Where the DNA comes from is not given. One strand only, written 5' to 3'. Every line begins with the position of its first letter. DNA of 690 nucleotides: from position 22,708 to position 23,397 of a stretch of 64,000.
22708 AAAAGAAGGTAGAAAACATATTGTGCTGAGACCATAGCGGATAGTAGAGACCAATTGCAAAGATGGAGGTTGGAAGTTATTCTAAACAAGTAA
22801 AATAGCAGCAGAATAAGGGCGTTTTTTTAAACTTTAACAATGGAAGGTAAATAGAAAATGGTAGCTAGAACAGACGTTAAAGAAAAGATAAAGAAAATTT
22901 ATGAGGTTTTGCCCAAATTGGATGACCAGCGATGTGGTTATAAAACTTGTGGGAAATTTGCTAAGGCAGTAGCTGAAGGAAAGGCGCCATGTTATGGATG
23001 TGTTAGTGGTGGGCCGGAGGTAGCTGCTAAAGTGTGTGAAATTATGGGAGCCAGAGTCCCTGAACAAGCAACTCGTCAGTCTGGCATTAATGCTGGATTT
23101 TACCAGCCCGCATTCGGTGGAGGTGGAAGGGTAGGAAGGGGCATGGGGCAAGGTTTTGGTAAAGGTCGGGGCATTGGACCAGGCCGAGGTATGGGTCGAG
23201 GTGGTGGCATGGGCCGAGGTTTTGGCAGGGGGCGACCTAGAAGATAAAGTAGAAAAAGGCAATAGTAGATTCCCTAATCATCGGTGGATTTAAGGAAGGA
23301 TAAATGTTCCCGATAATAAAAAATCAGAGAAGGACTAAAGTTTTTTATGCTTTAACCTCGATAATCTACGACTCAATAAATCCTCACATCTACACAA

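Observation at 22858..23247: Small protein combining an RnfB-N-terminal-like Fe–S domain with an arginine/glycine-repeat tail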

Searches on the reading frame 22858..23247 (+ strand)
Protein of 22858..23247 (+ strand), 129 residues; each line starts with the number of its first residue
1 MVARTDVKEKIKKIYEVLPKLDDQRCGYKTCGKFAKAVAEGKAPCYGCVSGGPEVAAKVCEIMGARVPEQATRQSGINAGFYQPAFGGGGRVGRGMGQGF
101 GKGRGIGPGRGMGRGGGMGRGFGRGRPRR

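Call 3: search_protein_families(library=pfam, proteins=[window:22858-23247:+], max_evalue=1)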
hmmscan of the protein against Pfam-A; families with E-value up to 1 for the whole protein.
window:22858-23247:+ (129 aa): 3 families
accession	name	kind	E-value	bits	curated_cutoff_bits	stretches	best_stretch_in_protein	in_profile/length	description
PF04060.18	FeS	-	1.4e-07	31.6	23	1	18-49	1-32/33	Putative Fe-S cluster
PF18921.5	Cyanophycin_syn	-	0.0089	16.4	27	1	6-42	16-52/115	Cyanophycin synthase-like N-terminal domain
PF18912.6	DZR_2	-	0.13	12.5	27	1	30-70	12-49/56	Double zinc ribbon domain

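Call 4: search_protein_families(library=ncbifam, proteins=[window:22858-23247:+], max_evalue=1)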
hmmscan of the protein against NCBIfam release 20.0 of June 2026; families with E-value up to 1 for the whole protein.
window:22858-23247:+ (129 aa): 13 families
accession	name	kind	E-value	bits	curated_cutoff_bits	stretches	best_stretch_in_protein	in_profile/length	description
NF041836.1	rnfB_Methano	equivalog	7.2e-11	42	445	1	4-70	33-99/265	Rnf electron transport complex subunit RnfB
TIGR01944.1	rnfB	subfamily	6.3e-10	38.9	68.7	1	9-71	35-95/190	RnfABCDGE type electron transport complex subunit B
NF005505.0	PRK07118.1-4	equivalog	1.3e-09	37.9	378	1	4-70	33-99/265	Fe-S cluster domain-containing protein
NF005415.0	PRK06991.1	equivalog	9.1e-08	32.1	281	1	6-66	3-63/284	electron transport complex subunit RsxB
NF005503.0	PRK07118.1-2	equivalog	1.2e-07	31.3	252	1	7-73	31-98/292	RnfABCDGE type electron transport complex subunit B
NF003475.0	PRK05113.1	equivalog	6.9e-07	29.3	203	1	11-72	37-97/190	electron transport complex subunit RsxB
NF005506.0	PRK07118.1-5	equivalog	8.8e-07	28.6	388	1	12-70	40-98/279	Fe-S cluster domain-containing protein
NF006446.0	PRK08764.1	equivalog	2e-06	27.7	220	1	8-65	6-63/139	Rnf electron transport complex subunit RnfB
NF005504.0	PRK07118.1-3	equivalog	1.4e-05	24.6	437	1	9-70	35-97/293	Fe-S cluster domain-containing protein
NF003195.0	PRK04165.1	equivalog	0.00017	20.6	306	1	13-59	7-53/450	acetyl-CoA decarbonylase/synthase complex subunit gamma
NF011063.0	PRK14494.1-2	equivalog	0.0022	17.7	258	1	12-68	136-189/227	putative molybdopterin-guanine dinucleotide biosynthesis protein MobB/FeS domain-containing protein protein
NF011065.0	PRK14494.1-4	equivalog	0.024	14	287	1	17-59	162-204/244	putative molybdopterin-guanine dinucleotide biosynthesis protein MobB/FeS domain-containing protein protein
NF010623.0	PRK14016.1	subfamily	0.21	9.7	877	1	7-45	38-76/871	cyanophycin synthetase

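Call 8: find_homologous_proteins(query=window:22858-23244:+)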
Query window:22858-23244:+ (129 aa): 473 proteins with E <= 0.001 among 1866 candidates; the best 120 are listed.
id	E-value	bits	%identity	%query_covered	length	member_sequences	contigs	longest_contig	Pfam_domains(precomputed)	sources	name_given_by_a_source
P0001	3.8e-77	275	100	100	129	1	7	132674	PF04060.19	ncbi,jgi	-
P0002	6.7e-59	216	82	65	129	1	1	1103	PF04060.19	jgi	-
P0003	9.9e-58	212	83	64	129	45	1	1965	PF04060.19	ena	-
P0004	3.2e-57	210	83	65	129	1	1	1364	PF04060.19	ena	-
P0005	9.2e-57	209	84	64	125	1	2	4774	PF04060.19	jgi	-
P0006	2.2e-56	208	80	65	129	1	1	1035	PF04060.19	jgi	jgi:hypothetical protein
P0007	3.8e-56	207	80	65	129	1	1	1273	PF04060.19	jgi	jgi:hypothetical protein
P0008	4.3e-56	207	82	65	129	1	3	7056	PF04060.19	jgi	jgi:hypothetical protein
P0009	8.0e-56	206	81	64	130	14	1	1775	PF04060.19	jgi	-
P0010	2.4e-55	204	83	55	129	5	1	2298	PF04060.19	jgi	jgi:hypothetical protein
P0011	5.5e-55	203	83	64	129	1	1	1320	PF04060.19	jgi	jgi:hypothetical protein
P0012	1.2e-54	202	70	78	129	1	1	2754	PF04060.19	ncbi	-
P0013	3.6e-54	201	80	65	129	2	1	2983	PF04060.19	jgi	jgi:hypothetical protein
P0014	8.1e-54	199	77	65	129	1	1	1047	PF04060.19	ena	-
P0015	9.3e-54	199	83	54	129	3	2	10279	PF04060.19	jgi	jgi:hypothetical protein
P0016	9.4e-54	199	80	65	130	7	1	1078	PF04060.19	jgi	jgi:hypothetical protein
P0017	1.1e-53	199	80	64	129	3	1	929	PF04060.19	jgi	-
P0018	1.8e-53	198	80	65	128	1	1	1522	PF04060.19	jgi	jgi:hypothetical protein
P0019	1.9e-53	198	76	65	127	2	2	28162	PF04060.19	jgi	-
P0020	2.1e-53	198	80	65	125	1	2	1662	PF04060.19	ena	-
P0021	3.1e-53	198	77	65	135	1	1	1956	PF04060.19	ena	-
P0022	3.7e-53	197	82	55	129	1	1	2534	PF04060.19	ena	-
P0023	3.8e-53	197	86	54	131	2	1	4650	PF04060.19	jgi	-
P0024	4.6e-53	197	82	64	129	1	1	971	PF04060.19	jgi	jgi:Na+-translocating ferredoxin:NAD+ oxidoreductase RNF subunit RnfB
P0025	6.0e-53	197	84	53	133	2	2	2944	PF04060.19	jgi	-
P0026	6.1e-53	197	79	55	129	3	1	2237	PF04060.19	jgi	jgi:hypothetical protein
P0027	6.5e-53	196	75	67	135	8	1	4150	PF04060.19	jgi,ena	-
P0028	6.6e-53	196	79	65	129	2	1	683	PF04060.19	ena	-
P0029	6.7e-53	196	83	54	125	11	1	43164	PF04060.19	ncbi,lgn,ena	-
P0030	7.9e-53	196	78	69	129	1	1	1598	PF04060.19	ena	-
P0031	7.9e-53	196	71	87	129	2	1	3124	PF04060.19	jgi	jgi:hypothetical protein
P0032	8.0e-53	196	74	67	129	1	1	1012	PF04060.19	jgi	jgi:hypothetical protein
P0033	8.1e-53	196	80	65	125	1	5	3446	PF04060.19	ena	-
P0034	8.2e-53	196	81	54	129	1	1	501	PF04060.19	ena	-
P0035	9.5e-53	196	76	65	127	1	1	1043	PF04060.19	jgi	jgi:hypothetical protein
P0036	1.0e-52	196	76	67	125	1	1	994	PF04060.19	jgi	-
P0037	1.1e-52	196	82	65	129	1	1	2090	PF04060.19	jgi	jgi:hypothetical protein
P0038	1.1e-52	196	76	65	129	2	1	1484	PF04060.19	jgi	jgi:hypothetical protein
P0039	1.3e-52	196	76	67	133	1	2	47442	PF04060.19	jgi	jgi:hypothetical protein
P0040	1.5e-52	195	79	65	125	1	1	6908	PF04060.19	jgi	-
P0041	1.6e-52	195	76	65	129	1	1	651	PF04060.19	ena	-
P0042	1.7e-52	195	80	65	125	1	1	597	PF04060.19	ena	-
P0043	1.9e-52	195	79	65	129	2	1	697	PF04060.19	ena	-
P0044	1.9e-52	195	77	65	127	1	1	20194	PF04060.19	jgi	-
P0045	2.1e-52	195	84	53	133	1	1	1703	PF04060.19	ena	-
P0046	2.1e-52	195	79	65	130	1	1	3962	PF04060.19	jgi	jgi:hypothetical protein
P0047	2.2e-52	195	83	54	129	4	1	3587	PF04060.19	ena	-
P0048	2.4e-52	195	76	64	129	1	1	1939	PF04060.19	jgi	-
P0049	2.5e-52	195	72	91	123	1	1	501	PF04060.19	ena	-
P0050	2.6e-52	195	80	65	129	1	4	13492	PF04060.19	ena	-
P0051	2.6e-52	195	80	65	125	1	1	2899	PF04060.19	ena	-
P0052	3.1e-52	194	77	65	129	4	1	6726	PF04060.19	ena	-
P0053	3.3e-52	194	80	65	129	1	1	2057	PF04060.19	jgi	-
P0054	3.5e-52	194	79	65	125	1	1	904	PF04060.19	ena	-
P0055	4.3e-52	194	80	65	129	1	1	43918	PF04060.19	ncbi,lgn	-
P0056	4.5e-52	194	79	65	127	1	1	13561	PF04060.19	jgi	-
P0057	5.0e-52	194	80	65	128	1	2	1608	PF04060.19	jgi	-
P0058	5.2e-52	194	79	65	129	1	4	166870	PF04060.19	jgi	-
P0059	5.6e-52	193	74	69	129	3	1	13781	PF04060.19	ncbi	-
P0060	5.8e-52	193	77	65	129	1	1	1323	PF04060.19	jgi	-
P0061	7.0e-52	193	79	65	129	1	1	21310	PF04060.19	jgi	-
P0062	7.8e-52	193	76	68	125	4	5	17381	PF04060.19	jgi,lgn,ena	-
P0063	7.8e-52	193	83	54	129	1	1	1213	PF04060.19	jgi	jgi:hypothetical protein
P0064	8.1e-52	193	76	78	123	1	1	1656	PF04060.19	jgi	jgi:hypothetical protein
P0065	8.5e-52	193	79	65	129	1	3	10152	PF04060.19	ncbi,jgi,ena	-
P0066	9.9e-52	193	79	65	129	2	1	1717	PF04060.19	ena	-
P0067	1.1e-51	193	72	64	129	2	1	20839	PF04060.19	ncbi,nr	ncbi:MAG: (Fe-S)-binding protein [Chloroflexota bacterium]|nr:(Fe-S)-binding protein [Chloroflexota 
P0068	1.1e-51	192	76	65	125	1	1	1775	PF04060.19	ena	-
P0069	1.3e-51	192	71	74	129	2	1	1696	PF04060.19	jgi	jgi:Na+-translocating ferredoxin:NAD+ oxidoreductase RNF subunit RnfB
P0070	1.4e-51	192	76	71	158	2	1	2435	PF04060.19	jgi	jgi:hypothetical protein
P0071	1.4e-51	192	76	65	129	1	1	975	PF04060.19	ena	-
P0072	1.5e-51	192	68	82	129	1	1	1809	PF04060.19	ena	-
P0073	1.6e-51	192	77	65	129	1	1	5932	PF04060.19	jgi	-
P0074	1.9e-51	192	76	65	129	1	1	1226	PF04060.19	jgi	-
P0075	2.1e-51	192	84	54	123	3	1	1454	PF04060.19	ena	-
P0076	2.8e-51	191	75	67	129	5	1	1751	PF04060.19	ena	-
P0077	3.0e-51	191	76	65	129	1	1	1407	PF04060.19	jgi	-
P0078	3.3e-51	191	76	65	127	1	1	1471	PF04060.19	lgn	-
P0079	3.3e-51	191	76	64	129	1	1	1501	PF04060.19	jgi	jgi:hypothetical protein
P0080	3.3e-51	191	76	65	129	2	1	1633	PF04060.19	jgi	jgi:hypothetical protein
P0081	3.8e-51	191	73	71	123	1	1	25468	PF04060.19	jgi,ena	jgi:hypothetical protein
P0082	3.8e-51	191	77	65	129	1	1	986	PF04060.19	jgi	jgi:hypothetical protein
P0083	4.7e-51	190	78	53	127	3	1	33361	PF04060.19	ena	-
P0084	4.9e-51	190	81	54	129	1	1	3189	PF04060.19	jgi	jgi:hypothetical protein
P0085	5.1e-51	190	79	65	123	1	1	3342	PF04060.19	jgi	-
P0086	6.3e-51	190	68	81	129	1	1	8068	PF04060.19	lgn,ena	-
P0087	6.9e-51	190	80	65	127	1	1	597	PF04060.19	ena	-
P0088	7.3e-51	190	74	67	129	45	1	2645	PF04060.19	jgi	-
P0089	7.6e-51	190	81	65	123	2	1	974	PF04060.19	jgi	-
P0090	7.9e-51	190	77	65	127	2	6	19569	PF04060.19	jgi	jgi:hypothetical protein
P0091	9.0e-51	190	81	64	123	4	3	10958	PF04060.19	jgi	-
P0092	9.1e-51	190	73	93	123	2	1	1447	PF04060.19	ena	-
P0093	9.2e-51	190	82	55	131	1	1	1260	PF04060.19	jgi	jgi:hypothetical protein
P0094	9.6e-51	189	73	65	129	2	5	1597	PF04060.19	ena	-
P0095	1.0e-50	189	76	53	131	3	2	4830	PF04060.19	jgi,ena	jgi:hypothetical protein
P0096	1.1e-50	189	71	65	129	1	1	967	PF04060.19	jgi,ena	-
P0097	1.2e-50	189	81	53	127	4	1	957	PF04060.19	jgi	-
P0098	1.2e-50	189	73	65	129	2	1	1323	PF04060.19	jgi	jgi:hypothetical protein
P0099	1.3e-50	189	74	65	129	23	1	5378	PF04060.19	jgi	jgi:hypothetical protein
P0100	1.3e-50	189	77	65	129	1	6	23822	PF04060.19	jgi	-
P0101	1.3e-50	189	70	67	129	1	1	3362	PF04060.19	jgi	jgi:hypothetical protein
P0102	1.4e-50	189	75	65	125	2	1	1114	PF04060.19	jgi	jgi:hypothetical protein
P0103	1.4e-50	189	76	65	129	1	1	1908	PF04060.19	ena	-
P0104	1.4e-50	189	80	65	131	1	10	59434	PF04060.19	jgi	-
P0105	1.5e-50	189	73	67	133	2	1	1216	PF04060.19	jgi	jgi:hypothetical protein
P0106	1.6e-50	189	81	65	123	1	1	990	PF04060.19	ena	-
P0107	1.6e-50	189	77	65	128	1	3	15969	PF04060.19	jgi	jgi:hypothetical protein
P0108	1.8e-50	189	80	64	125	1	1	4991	PF04060.19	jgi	jgi:hypothetical protein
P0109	2.0e-50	188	80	65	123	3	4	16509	PF04060.19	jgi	-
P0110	2.1e-50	188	79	54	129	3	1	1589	PF04060.19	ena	-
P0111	2.6e-50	188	81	54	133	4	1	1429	PF04060.19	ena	-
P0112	2.6e-50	188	75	65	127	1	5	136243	PF04060.19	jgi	-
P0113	2.7e-50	188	79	63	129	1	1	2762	PF04060.19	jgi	jgi:hypothetical protein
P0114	3.0e-50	188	78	53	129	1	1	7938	PF04060.19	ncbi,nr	ncbi:MAG: (Fe-S)-binding protein [Chloroflexota bacterium]|nr:(Fe-S)-binding protein [Chloroflexota 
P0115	3.2e-50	188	77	64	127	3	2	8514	PF04060.19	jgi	-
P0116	3.4e-50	188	75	65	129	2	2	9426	PF04060.19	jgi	jgi:hypothetical protein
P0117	3.5e-50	188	80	65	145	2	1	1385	PF04060.19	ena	-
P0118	4.2e-50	187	78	76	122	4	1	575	PF04060.19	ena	-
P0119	4.4e-50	187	80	65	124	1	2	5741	PF04060.19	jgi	jgi:hypothetical protein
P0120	4.7e-50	187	68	78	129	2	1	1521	PF04060.19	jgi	-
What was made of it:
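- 22858..23247 (+): Complete CDS of the 129-aa Fe-S/Gly-Arg-tail protein (stop included). The identical protein is P0001, on record for 7 contigs (call 8). The family has 473 hits (call 8).
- Checked: 473 database proteins match at E <= 1e-3, and the top 120 are 68-100% identical over the aligned part (call 8).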

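Call 10: search_solved_structures(query=window:22858-23244:+, max_evalue=1, show_alignments=4)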
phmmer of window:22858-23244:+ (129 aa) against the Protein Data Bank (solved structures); distinct sequences matched with E-value up to 1: 11.
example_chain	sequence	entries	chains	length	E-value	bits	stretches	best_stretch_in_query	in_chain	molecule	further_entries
8ahx_B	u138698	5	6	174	1.5e-05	28.3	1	3-67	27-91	Ion-translocating oxidoreductase complex subunit B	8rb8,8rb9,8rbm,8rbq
7zc6_B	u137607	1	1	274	5e-05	26.7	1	6-72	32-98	RnfB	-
5opt_n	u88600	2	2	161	0.012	19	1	89-124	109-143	40S ribosomal protein S10, putative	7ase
2h9a_A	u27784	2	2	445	0.015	18.6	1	13-52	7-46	Carbon monoxide dehydrogenase corrinoid/iron-sulfur protein, gamma subunit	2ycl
4c1n_A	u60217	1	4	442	0.015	18.6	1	13-52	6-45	CARBON MONOXIDE DEHYDROGENASE CORRINOID/IRON-SULFUR PROTEIN, GAMMA SUBUNIT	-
11cu_A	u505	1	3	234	0.043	17.2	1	93-129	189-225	ZnO48_baseKO_ES_Complex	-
4v8m_AD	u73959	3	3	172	0.15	15.4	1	89-126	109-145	40S RIBOSOMAL PROTEIN S10, PUTATIVE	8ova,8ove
4djd_C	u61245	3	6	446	0.19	15.1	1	13-49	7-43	Corrinoid/iron-sulfur protein large subunit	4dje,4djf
8a3w_SN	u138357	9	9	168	0.35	14.2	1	89-123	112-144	Putative 40S ribosomal protein S10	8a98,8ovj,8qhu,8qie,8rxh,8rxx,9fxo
6trp_A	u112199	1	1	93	0.45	13.9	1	100-125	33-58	Peptide synthetase XpsB,Peptide synthetase XpsB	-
8r5s_A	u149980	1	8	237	0.57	13.5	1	6-73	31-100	chain A, B, C and H of the soluble homotetramer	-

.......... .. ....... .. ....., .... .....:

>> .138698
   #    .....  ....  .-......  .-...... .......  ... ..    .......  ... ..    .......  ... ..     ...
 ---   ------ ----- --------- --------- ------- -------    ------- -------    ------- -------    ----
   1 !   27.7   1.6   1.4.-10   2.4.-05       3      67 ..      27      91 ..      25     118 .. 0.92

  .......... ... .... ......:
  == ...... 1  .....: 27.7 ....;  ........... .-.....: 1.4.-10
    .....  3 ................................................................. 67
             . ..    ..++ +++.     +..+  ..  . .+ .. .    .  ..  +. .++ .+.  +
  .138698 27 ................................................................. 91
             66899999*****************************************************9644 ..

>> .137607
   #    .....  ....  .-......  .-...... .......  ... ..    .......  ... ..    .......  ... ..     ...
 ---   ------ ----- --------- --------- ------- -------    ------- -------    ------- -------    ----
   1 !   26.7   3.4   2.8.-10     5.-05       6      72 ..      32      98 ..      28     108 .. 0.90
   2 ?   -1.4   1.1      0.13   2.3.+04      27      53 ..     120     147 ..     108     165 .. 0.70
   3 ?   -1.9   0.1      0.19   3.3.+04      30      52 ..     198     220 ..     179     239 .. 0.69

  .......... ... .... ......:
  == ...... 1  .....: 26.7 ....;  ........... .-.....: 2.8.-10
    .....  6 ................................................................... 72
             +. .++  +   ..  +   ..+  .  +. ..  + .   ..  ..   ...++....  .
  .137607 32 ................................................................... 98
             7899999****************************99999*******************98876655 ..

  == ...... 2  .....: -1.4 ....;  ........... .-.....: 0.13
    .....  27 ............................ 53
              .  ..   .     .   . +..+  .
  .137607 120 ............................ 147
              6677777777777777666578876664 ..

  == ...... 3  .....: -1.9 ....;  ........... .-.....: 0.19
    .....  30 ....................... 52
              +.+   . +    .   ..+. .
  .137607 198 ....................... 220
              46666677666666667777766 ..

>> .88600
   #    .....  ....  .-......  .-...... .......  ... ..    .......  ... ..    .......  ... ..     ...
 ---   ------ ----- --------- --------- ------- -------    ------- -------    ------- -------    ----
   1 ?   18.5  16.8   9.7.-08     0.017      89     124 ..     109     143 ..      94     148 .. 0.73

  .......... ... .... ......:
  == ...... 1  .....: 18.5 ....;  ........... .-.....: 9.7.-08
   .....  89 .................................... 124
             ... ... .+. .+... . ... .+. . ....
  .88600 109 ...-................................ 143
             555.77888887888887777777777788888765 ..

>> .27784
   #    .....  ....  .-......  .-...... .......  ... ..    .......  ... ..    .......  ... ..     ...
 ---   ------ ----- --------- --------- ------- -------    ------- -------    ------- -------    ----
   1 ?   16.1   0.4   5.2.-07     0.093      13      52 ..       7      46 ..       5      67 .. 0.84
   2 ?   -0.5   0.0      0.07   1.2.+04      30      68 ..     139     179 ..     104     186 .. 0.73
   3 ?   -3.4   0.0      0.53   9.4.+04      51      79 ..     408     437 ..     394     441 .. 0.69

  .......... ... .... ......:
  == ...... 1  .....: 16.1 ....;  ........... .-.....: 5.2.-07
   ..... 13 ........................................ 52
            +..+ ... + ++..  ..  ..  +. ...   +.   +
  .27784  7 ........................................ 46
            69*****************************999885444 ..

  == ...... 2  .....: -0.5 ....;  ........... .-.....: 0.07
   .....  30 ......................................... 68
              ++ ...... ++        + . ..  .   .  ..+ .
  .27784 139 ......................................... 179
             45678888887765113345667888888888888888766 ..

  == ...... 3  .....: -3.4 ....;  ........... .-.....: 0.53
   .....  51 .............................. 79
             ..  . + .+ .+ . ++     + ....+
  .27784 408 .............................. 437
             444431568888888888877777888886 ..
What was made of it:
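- Checked: The PDB RnfB chains 8ahx_B (E 1.5e-5) and 7zc6_B (E 5e-5) align over residues 3-72 (call 10).
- The RnfB alignment places D23 at the Cys1 position (call 10). It weakly resembles the RG-rich tail of eukaryotic ribosomal protein S10e (call 10).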

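Call 11: find_encoding_contigs(protein=P0001, flank=10000, max_places=6)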
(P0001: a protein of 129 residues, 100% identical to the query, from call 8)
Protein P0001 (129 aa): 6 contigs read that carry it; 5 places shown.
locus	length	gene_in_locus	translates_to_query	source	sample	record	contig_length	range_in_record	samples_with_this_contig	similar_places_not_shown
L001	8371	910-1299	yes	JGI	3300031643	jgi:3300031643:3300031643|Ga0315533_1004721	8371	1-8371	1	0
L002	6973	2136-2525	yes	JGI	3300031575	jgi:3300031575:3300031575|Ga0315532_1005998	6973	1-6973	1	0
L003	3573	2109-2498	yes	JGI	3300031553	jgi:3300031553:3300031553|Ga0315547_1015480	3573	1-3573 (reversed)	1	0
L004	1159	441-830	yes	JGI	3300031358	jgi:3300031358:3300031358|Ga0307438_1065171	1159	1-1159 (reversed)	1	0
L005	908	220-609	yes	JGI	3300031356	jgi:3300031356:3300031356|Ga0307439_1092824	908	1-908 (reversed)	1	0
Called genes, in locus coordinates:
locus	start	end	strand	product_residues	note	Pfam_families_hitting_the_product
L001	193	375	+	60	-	-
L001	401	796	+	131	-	PF02579:Nitro_FeMo-Co (weak)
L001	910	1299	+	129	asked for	PF04060:FeS (weak)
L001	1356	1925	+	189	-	PF13489:Methyltransf_23 (weak), PF13847:Methyltransf_31, PF08241:Methyltransf_11, PF08242:Methyltransf_12, PF13649:Methyltransf_25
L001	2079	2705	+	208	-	PF27374:AF_2141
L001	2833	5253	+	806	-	PF18211:Csm1_B, PF22335:Cas10-Cmr2_palm2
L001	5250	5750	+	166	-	PF03750:Csm2_III-A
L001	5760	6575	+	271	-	PF03787:RAMPs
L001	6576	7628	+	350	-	PF17953:Csm4_C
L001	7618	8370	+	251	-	?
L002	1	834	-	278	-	?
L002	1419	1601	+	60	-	-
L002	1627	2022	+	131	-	PF02579:Nitro_FeMo-Co (weak)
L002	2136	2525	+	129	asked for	PF04060:FeS (weak)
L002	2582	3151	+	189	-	PF13489:Methyltransf_23 (weak), PF13847:Methyltransf_31, PF08241:Methyltransf_11, PF08242:Methyltransf_12, PF13649:Methyltransf_25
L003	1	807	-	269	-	?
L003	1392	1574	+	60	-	-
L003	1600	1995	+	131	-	PF02579:Nitro_FeMo-Co (weak)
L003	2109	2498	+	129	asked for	PF04060:FeS (weak)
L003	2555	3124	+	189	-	PF13489:Methyltransf_23 (weak), PF13847:Methyltransf_31, PF08241:Methyltransf_11, PF08242:Methyltransf_12, PF13649:Methyltransf_25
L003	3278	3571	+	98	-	?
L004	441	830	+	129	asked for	PF04060:FeS (weak)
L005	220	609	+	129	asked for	PF04060:FeS (weak)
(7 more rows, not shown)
